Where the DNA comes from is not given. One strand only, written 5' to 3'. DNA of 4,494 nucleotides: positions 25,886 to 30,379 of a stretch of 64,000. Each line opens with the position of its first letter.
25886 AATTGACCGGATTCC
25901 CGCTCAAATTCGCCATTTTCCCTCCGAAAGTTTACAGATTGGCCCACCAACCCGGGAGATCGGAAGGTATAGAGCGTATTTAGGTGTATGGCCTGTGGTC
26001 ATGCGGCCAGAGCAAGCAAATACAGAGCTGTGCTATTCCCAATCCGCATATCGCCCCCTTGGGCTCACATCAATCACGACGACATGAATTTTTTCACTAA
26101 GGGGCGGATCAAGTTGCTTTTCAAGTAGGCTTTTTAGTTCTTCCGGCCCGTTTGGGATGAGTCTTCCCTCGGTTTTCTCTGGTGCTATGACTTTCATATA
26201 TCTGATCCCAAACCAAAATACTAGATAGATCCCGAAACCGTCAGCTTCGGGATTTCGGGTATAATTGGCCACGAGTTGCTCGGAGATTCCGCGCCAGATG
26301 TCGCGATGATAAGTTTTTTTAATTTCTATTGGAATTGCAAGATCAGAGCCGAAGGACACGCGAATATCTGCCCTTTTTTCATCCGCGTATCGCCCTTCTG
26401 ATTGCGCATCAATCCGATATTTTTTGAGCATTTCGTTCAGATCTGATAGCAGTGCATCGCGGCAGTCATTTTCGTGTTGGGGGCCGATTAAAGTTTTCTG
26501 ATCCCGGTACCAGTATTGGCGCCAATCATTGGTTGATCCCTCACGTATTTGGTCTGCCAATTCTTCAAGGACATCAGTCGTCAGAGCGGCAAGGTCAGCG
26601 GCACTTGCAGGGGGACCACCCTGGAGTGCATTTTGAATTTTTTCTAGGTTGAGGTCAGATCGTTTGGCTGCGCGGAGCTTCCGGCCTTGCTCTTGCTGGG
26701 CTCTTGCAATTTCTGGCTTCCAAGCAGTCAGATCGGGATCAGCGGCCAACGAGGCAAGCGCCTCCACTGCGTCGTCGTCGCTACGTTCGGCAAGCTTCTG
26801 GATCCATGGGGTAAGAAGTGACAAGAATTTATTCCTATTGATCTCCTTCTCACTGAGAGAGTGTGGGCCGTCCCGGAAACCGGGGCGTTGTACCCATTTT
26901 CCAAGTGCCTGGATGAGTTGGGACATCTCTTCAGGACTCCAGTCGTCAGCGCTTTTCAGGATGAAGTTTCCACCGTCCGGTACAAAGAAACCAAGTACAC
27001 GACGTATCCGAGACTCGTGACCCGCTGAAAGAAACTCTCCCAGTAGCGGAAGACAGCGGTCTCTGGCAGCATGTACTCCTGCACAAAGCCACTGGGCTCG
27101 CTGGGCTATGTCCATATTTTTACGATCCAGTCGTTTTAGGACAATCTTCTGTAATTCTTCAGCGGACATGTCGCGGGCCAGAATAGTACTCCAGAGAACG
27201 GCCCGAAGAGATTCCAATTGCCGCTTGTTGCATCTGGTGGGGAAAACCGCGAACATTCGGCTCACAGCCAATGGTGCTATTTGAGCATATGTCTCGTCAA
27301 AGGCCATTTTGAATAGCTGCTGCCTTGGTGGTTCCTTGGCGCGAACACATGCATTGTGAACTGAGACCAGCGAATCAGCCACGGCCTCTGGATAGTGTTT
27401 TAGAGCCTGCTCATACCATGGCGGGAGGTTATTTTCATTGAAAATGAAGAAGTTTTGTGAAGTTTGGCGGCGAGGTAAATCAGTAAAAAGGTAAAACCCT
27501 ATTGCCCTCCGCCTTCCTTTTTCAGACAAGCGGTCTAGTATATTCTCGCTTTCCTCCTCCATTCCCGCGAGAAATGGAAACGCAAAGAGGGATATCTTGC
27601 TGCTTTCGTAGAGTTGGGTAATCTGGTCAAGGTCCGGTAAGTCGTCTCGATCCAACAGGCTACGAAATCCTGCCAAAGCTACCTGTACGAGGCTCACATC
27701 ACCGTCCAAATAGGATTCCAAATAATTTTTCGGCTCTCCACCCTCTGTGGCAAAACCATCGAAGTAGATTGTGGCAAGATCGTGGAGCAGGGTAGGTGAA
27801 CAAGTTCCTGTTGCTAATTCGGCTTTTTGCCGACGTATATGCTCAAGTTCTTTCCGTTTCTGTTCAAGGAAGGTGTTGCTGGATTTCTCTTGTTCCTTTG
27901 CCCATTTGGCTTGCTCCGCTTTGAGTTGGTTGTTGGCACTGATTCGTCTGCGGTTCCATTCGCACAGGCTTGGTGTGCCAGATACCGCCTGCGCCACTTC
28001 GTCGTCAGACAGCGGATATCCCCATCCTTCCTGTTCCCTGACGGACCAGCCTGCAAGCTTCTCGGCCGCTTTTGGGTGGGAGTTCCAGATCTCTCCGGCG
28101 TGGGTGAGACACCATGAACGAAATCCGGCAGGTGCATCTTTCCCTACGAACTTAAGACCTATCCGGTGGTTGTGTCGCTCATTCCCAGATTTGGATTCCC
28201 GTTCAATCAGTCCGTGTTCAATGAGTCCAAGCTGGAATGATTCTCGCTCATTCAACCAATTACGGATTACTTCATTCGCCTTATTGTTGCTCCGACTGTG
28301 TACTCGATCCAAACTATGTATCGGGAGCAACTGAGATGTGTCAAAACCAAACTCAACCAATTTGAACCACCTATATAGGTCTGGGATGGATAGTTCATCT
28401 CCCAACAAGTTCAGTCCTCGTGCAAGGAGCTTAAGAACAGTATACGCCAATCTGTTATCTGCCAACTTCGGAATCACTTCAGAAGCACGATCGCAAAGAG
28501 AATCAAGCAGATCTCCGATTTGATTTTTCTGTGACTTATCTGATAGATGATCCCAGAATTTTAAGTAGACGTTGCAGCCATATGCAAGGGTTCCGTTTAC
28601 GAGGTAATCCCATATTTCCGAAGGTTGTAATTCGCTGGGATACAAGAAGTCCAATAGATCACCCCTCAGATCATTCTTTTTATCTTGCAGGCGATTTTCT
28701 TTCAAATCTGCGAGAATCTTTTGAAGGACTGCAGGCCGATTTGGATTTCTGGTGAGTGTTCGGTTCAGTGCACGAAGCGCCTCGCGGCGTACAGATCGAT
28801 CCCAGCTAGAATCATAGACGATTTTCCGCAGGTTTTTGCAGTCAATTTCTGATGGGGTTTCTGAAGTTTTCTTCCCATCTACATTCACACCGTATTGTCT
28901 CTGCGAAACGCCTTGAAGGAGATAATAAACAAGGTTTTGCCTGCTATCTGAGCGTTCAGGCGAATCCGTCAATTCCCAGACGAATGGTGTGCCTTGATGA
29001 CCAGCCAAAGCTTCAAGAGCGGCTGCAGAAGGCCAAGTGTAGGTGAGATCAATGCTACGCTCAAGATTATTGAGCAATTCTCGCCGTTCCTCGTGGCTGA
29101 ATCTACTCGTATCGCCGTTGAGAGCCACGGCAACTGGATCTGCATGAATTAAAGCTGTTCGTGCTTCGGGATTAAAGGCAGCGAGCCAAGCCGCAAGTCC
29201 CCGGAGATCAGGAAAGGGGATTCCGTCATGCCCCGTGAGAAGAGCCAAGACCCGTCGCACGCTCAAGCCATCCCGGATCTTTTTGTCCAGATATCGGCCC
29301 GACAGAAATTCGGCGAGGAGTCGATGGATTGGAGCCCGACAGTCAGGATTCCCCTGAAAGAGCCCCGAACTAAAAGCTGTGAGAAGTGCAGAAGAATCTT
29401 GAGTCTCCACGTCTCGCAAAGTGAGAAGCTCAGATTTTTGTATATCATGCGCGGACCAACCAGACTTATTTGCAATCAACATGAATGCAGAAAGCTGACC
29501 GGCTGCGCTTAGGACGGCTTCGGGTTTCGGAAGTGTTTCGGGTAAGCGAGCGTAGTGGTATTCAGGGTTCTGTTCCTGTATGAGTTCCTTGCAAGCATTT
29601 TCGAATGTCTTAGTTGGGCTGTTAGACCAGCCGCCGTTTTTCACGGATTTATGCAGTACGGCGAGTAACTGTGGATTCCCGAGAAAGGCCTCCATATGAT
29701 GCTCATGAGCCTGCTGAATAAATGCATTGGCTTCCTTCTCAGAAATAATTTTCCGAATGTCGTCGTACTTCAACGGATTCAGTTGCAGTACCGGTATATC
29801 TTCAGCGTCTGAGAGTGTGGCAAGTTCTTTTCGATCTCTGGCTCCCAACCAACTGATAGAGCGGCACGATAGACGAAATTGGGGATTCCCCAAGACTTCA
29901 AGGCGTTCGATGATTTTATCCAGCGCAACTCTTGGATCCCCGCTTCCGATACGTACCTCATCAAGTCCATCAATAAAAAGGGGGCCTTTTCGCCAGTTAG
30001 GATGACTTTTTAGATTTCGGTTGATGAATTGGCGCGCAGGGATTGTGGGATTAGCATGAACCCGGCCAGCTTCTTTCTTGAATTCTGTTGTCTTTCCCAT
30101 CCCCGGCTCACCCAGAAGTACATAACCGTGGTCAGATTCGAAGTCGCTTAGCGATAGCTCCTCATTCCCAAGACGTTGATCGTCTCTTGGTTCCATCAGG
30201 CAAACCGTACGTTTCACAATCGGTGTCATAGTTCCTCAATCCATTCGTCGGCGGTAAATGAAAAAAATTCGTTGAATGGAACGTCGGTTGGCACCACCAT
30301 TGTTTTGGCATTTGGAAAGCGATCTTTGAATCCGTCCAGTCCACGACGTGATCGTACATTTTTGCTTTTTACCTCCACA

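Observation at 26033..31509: Translationally coupled DUF4143-type AAA ATPase + 1398-aa NACHT-like STAND NTPase with a C-terminal nuclease: candidate undescribed defence system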

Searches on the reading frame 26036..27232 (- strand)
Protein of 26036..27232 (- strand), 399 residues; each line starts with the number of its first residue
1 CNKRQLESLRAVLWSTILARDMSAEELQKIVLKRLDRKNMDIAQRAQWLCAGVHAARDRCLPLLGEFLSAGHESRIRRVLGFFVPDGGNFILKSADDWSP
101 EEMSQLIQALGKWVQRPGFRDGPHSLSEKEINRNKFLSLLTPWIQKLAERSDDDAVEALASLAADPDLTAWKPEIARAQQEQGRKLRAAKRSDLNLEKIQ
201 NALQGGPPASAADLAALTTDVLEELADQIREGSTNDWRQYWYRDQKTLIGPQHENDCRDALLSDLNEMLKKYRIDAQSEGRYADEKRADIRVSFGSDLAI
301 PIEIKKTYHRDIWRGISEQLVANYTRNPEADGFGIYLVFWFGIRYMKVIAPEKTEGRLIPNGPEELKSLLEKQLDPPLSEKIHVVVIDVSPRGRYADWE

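Call 56: predict_structure(alignment_id=A2)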
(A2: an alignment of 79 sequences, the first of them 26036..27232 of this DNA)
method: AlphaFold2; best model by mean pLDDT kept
length: 399 residues; sequences in the alignment: 79
mean_pLDDT: 88.8   pTM: 0.71
mean pLDDT of the five models: 88.8, 88.2, 87.8, 87.6, 86.0
residues with pLDDT >= 90: 261; 70-90: 105; 50-70: 25; < 50: 8
segments of 3 or more residues with pLDDT < 50: 282-284, 397-399
pLDDT, mean of each block of 10 residues (from residue 1): 92 93 95 97 97 95 95 89 84 87 95 75 77 85 95 96 95 93 86 77 87 95 95 84 89 95 97 92 63 93 94 89 79 95 89 74 94 91 96 56
secondary structure, 60 per line:
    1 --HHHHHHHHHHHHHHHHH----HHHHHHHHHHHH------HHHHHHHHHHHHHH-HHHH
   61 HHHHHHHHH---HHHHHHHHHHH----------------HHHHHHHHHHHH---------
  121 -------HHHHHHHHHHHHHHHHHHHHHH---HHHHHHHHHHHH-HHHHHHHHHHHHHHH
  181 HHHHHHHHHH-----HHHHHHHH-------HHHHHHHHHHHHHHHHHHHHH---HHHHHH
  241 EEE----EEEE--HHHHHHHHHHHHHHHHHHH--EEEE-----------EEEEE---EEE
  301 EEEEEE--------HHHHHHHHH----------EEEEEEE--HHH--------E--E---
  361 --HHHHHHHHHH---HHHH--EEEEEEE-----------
elements in order: H3-19 H24-35 H42-55 H57-69 H73-83 H100-111 H128-149 H153-164 H166-190 H196-203 H211-231 H235-240 E241-243 E248-251 H254-272 E275-278 E290-294 E298-306 H315-323 E334-340 H363-372 H376-379 E382-388

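Call 60: fold_search(model_id=the predicted structure, library=pdb)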
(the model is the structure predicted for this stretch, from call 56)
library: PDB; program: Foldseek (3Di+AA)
matches with E <= 10: 739; with E <= 0.001: 0
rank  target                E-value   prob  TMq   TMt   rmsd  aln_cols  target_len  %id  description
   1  3k5z_A                2.4e-02  0.96  0.23  0.24  13.6       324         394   13  Crystal structure of FBF-2/gld-1 FBEa G4A mutant complex (released 2009-11-03)
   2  9bf1_A                8.3e-02  0.28  0.19  0.08  21.8       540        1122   13  Structure of apo-state V. cholerae DdmD (released 2024-08-21)
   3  7mwr_A                1.4e-01  0.51  0.14  0.25  18.8       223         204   16  Structure of De Novo designed beta sheet heterodimer LHD101A53/B4 (released 2022-01-19)
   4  4mfv_A                1.5e-01  0.38  0.16  0.14  18.7       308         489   13  Crystal structure of human CTNNBL1(residues 33~563) (released 2014-03-12)
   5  5f0k_A                1.6e-01  0.30  0.16  0.15  19.2       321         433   11  Structure of VPS35 N terminal region (released 2016-12-07)
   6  5xbk_C                1.7e-01  0.33  0.16  0.17  19.6       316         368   16  Crystal structure of human Importin4 (released 2018-02-14)
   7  9qpq_J                1.8e-01  0.30  0.15  0.18  17.7       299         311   12  The structure of the COPI leaf bound to GOLPH3 (released 2025-10-22)
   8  5h2w_A                2.0e-01  0.35  0.18  0.17  17.4       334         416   13  Crystal structure of the karyopherin Kap60p bound to the SUMO protease Ulp1p (150-340) (released 2016-12-14)
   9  5j3v_B                2.0e-01  0.30  0.16  0.10  18.1       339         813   12  Crystal structure of human Karyopherin-beta2 bound to the histone H3 tail (released 2016-09-21)
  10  9hqv_Ym               2.1e-01  0.69  0.23  0.19  16.9       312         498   13  Cryo-EM structure of the small subunit of the mitochondrial ribosome from Toxoplasma gondii (released 2025-06-11)
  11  9im6_A                2.1e-01  0.20  0.13  0.06  20.1       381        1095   11  Structure of influenza A virus RNA polymerase PB1 and nuclear import host factor RanBP5 complex (released 2024-11-27)
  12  4gml_C                2.2e-01  0.63  0.16  0.25  13.0       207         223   15  Crystal structure of human NOT1 MIF4G domain (released 2012-10-03)
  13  9k84_A                2.2e-01  0.38  0.16  0.26  20.7       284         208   13  Cryo-EM structure of designed zinc-induced filament Fiber-n6-Zn1-HEHE-44 (released 2025-10-29)
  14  7zbz_C                2.2e-01  0.13  0.12  0.09  18.0       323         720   10  CAND1 delhairpin-SCF-SKP2 CAND1 partly engaged SCF partly rocked (released 2023-04-19)
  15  2qk2                  2.4e-01  0.44  0.16  0.22  13.7       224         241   16  Structural Basis of Microtubule Plus End Tracking by XMAP215, CLIP-170 and EB1 (released 2007-10-02)
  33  5uwr_C                3.6e-01  0.13  0.13  0.07  19.2       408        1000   11  Crystal Structure of CDC7 NES Peptide (extended) in complex with CRM1-Ran-RanBP1 (released 2017-03-22)
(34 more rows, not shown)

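Call 71: fold_search(model_id=the predicted structure, library=viral)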
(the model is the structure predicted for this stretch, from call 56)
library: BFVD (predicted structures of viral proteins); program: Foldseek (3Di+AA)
matches with E <= 10: 485; with E <= 0.001: 0
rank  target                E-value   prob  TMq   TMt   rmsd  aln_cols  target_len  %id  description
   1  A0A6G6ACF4            7.0e-02  0.20  0.13  0.14  18.1       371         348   12  Uncharacterized protein [Borely moumouvirus]
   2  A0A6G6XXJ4            7.3e-02  0.91  0.15  0.34   6.2       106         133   20  Uncharacterized protein [Ochrobactrum phage vB_OspP_OH]
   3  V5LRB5                1.0e-01  0.23  0.13  0.12  34.6       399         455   13  (no name in the UniProt tables at hand)
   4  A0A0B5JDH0            1.2e-01  0.28  0.14  0.15  15.1       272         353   15  Ankyrin repeat protein [Pandoravirus inopinatum]
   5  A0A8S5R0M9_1          1.3e-01  0.16  0.12  0.07  29.7       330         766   11  Chromosome segregation ATPase [Siphoviridae sp. ctyvQ1]
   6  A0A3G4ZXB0            1.7e-01  0.41  0.20  0.23  18.8       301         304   16  Sel1 repeat family protein [Faunusvirus sp.]
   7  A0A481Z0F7            1.7e-01  0.51  0.20  0.18  22.4       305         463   12  DUF2828 domain-containing protein [Mimivirus LCMiAC01]
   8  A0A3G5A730            1.7e-01  0.35  0.17  0.21  17.7       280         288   12  Tetratricopeptide repeat protein [Hyperionvirus sp.]
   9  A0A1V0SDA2            2.1e-01  0.21  0.14  0.11  17.8       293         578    9  SWIB/MDM2 domain protein [Indivirus ILV1]
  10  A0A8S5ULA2            2.3e-01  0.75  0.18  0.43   7.8       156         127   16  Nuclease [Siphoviridae sp. ctICF6]
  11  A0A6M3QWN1            2.5e-01  0.30  0.19  0.22  18.4       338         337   11  Uncharacterized protein [Banggai cardinalfish iridovirus]
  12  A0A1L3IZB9            2.7e-01  0.75  0.19  0.37  10.8       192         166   10  (no name in the UniProt tables at hand)
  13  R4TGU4                2.7e-01  0.51  0.14  0.31   7.3       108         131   18  PD-(D/E)XK nuclease [Halogranum tailed virus 1]
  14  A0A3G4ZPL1            2.9e-01  0.38  0.16  0.20  16.6       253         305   11  Uncharacterized protein [Terrestrivirus sp.]
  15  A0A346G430            2.9e-01  0.13  0.14  0.14  21.1       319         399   12  (no name in the UniProt tables at hand)
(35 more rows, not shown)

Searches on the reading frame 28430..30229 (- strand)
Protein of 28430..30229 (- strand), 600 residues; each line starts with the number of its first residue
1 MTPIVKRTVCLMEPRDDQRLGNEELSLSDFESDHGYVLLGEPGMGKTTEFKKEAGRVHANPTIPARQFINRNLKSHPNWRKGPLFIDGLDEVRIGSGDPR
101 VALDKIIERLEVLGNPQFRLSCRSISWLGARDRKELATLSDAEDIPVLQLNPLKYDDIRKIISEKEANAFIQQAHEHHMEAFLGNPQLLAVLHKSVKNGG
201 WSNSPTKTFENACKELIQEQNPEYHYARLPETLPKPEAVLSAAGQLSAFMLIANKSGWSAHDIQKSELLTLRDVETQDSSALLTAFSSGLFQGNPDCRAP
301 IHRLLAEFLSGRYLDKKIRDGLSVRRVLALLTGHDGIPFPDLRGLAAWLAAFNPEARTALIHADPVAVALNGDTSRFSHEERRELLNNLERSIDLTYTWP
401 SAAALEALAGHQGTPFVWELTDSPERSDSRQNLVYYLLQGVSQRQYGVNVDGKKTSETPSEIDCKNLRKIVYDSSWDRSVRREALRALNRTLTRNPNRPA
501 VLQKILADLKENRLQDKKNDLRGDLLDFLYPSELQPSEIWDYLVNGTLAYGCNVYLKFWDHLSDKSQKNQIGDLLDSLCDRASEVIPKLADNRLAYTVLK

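Call 58: predict_structure(alignment_id=A3)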
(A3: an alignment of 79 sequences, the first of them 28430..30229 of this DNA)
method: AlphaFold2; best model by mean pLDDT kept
length: 600 residues; sequences in the alignment: 79
mean_pLDDT: 86.9   pTM: 0.85
mean pLDDT of the five models: 86.9, 86.0, 85.5, 85.0, 84.4
residues with pLDDT >= 90: 330; 70-90: 218; 50-70: 39; < 50: 13
segments of 3 or more residues with pLDDT < 50: 448-456
pLDDT, mean of each block of 10 residues (from residue 1): 74 87 89 93 89 93 91 88 90 72 91 94 78 90 91 89 83 83 89 85 89 88 51 85 96 90 80 84 91 88 94 97 95 87 94 96 91 88 93 73 77 85 93 91 62 49 92 94 93 85 95 91 94 91 82 82 92 95 92 87
secondary structure, 60 per line:
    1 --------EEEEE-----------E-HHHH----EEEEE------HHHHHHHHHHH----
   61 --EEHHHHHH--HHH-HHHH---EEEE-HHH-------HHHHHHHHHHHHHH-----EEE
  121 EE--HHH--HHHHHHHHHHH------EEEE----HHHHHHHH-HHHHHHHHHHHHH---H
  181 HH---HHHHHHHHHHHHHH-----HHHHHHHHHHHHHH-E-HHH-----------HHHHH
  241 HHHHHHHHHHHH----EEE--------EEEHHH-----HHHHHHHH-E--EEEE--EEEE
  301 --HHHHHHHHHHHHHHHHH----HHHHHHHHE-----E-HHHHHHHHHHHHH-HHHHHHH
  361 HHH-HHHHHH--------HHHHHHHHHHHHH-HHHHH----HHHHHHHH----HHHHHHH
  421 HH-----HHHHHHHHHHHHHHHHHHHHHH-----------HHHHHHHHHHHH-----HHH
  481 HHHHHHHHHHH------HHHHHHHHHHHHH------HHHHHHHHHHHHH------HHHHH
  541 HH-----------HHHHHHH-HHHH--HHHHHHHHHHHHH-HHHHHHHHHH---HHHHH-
elements in order: E9-13 H27-30 E35-39 H46-56 H65-70 H77-80 E84-87 H99-112 E118-122 H130-140 E147-150 H155-162 H164-176 H186-199 H205-218 H236-252 E257-259 E268-270 H279-286 E291-294 E297-300 H303-319 H324-331 H340-352 H354-363 H365-370 H379-391 H393-397 H402-409 H414-422 H428-449 H461-472 H478-491 H498-510 H517-529 H536-542 H554-560 H562-565 H568-580 H582-591 H595-599

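Call 61: fold_search(model_id=the predicted structure, library=pdb)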
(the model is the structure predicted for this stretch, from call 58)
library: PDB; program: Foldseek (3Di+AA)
matches with E <= 10: 805; with E <= 0.001: 26
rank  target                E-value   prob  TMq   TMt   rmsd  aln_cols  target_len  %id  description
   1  9dh3_A                5.7e-08  1.00  0.45  0.25   8.7       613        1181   14  Cryo-EM structure of NLRP3 complex with Compound C (released 2024-12-25)
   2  8sxn_C                1.6e-07  1.00  0.43  0.33   9.0       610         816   14  Structure of NLRP3 and NEK7 complex (released 2024-02-14)
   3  4kxf_D                1.6e-07  1.00  0.39  0.28  10.3       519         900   13  Crystal structure of NLRC4 reveals its autoinhibition mechanism (released 2013-07-24)
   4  9xrl_AK               2.6e-07  1.00  0.37  0.26  12.3       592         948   16  Structure of mouse cytoplasmic lattice (CPL) repeating unit (released 2026-03-18)
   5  4kxf_N                2.9e-07  1.00  0.41  0.29  10.2       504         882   13  Crystal structure of NLRC4 reveals its autoinhibition mechanism (released 2013-07-24)
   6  4kxf_K                5.5e-07  1.00  0.41  0.29  10.6       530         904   13  Crystal structure of NLRC4 reveals its autoinhibition mechanism (released 2013-07-24)
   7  4kxf_B                5.8e-07  1.00  0.44  0.31   9.7       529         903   13  Crystal structure of NLRC4 reveals its autoinhibition mechanism (released 2013-07-24)
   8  4kxf_L                7.7e-07  1.00  0.42  0.30   9.8       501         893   14  Crystal structure of NLRC4 reveals its autoinhibition mechanism (released 2013-07-24)
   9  4kxf_H                8.4e-07  1.00  0.42  0.30   9.7       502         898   13  Crystal structure of NLRC4 reveals its autoinhibition mechanism (released 2013-07-24)
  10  8swk_A                8.4e-07  1.00  0.41  0.32   9.0       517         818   16  Cryo-EM structure of NLRP3 closed hexamer (released 2024-02-14)
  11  4kxf_F                8.8e-07  1.00  0.42  0.30   9.7       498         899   14  Crystal structure of NLRC4 reveals its autoinhibition mechanism (released 2013-07-24)
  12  12dl_DA               9.2e-07  1.00  0.34  0.24  11.1       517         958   18  Native structure of the cytoplasmic lattice (CPL) asymmetric unit from mouse MII eggs (released 2026-04-08)
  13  4kxf_P                2.0e-06  1.00  0.35  0.26  11.6       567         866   12  Crystal structure of NLRC4 reveals its autoinhibition mechanism (released 2013-07-24)
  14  7wbt_A                4.7e-06  1.00  0.40  0.29  10.8       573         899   14  Crystal structure of bovine NLRP9 (released 2022-04-06)
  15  9sfp_J                7.2e-06  1.00  0.33  0.23  10.9       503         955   14  Native cytoplasmic lattices from mouse oocytes (released 2026-03-18)
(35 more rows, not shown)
